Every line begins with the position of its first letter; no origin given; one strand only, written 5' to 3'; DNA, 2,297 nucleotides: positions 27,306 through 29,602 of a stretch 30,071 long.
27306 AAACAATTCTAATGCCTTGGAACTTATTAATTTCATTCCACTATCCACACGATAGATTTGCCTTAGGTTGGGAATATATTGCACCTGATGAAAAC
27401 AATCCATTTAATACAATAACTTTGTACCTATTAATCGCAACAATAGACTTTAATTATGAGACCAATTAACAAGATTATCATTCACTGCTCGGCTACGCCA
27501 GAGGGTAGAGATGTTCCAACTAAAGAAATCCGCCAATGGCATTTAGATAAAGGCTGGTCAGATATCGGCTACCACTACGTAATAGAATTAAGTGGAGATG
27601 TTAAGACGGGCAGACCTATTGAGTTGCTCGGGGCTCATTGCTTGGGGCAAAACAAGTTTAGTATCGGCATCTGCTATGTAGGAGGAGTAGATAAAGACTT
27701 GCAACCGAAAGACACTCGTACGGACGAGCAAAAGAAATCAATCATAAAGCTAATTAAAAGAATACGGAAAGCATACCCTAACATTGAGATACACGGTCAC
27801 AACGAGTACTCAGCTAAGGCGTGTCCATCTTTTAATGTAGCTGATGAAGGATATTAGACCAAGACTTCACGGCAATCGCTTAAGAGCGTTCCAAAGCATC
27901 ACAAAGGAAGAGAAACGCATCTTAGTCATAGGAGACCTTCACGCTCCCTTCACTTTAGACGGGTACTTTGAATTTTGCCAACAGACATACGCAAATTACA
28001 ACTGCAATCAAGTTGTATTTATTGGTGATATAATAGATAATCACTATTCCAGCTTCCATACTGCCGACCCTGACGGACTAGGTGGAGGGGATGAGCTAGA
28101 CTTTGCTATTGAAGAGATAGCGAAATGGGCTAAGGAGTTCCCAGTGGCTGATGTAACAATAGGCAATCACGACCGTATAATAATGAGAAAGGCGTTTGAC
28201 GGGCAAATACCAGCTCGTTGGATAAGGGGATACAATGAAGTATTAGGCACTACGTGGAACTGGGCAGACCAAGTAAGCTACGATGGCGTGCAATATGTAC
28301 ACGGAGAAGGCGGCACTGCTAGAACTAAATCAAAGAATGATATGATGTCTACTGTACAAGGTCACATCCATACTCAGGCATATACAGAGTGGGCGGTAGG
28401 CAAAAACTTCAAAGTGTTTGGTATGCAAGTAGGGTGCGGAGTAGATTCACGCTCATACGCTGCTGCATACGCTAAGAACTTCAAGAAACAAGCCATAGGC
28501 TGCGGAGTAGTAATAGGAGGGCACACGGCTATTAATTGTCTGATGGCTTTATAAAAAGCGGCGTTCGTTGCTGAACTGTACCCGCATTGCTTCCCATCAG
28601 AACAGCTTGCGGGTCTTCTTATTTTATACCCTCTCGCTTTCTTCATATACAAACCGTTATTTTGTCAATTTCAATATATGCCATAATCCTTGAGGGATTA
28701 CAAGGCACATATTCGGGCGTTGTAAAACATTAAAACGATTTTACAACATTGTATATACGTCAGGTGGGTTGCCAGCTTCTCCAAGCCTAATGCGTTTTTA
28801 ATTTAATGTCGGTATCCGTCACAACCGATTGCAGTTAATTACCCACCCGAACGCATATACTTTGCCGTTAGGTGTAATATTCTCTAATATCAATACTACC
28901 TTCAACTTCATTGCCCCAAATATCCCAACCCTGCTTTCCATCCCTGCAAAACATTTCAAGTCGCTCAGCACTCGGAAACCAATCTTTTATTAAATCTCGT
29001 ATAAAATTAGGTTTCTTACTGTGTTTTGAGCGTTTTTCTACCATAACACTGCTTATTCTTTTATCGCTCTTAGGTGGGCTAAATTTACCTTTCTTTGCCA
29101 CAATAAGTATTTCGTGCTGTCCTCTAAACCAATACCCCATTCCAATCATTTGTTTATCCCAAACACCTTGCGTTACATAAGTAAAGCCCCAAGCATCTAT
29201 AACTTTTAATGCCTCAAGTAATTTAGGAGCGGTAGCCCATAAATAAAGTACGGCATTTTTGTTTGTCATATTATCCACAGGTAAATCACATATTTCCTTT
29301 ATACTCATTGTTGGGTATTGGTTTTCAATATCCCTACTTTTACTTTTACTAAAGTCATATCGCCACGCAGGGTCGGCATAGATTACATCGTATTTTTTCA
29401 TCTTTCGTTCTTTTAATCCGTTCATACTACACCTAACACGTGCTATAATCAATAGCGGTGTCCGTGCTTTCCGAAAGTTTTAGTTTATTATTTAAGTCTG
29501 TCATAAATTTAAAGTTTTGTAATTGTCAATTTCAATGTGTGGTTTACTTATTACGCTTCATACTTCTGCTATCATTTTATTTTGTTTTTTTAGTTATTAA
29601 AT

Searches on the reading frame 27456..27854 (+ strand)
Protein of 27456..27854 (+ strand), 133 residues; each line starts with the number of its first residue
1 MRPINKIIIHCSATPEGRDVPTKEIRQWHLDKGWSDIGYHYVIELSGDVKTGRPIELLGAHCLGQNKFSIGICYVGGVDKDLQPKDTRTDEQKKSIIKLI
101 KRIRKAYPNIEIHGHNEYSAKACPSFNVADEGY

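Call 92: search_protein_families(library=pfam, proteins=[window:27456-27854:+], max_evalue=0.01)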
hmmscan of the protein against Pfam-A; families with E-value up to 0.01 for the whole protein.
window:27456-27854:+ (133 aa): 1 family
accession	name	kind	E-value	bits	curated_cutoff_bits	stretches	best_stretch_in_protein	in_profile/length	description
PF01510.30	Amidase_2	-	1.1e-14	55.4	26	1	2-125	3-130/131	N-acetylmuramoyl-L-alanine amidase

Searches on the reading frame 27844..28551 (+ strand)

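Call 24: search_protein_families(library=phrogs, proteins=[window:27844-28551:+], max_evalue=0.001)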
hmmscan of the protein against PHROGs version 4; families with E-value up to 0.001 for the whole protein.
window:27844-28551:+ (236 aa): 2 families
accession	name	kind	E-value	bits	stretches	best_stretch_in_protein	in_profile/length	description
phrog_221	-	other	2.3e-51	176.1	1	5-229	92-342/367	metallo-phosphoesterase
phrog_7339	-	DNA, RNA and nucleotide metabolism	5.5e-05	23.6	1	14-140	20-129/263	DNA repair exonuclease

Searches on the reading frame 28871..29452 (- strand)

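Call 24: search_protein_families(library=phrogs, proteins=[window:28871-29452:-], max_evalue=0.001)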
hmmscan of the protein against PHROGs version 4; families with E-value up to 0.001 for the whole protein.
window:28871-29452:- (194 aa): 5 families
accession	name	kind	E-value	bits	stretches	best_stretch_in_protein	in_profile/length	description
phrog_359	-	other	2.1e-62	212.6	1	11-186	112-297/329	DNA methyltransferase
phrog_21315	-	unknown function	3.4e-53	182.1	1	15-183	234-407/415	-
phrog_10837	-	unknown function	1.4e-28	100.6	1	71-184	1-123/139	-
phrog_15877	-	other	3e-21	77.2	1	18-154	2-149/152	DNA methyltransferase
phrog_498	-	other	0.00019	21.1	1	19-145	221-360/633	DNA methyltransferase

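Call 77: search_protein_families(library=pfam, proteins=[window:28871-29452:-], max_evalue=0.05)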
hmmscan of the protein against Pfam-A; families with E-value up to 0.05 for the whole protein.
window:28871-29452:- (194 aa): 1 family
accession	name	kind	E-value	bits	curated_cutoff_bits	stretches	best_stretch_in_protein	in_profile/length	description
PF05063.20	MT-A70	-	1.3e-24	87.5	23.9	1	21-182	1-172/172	MT-A70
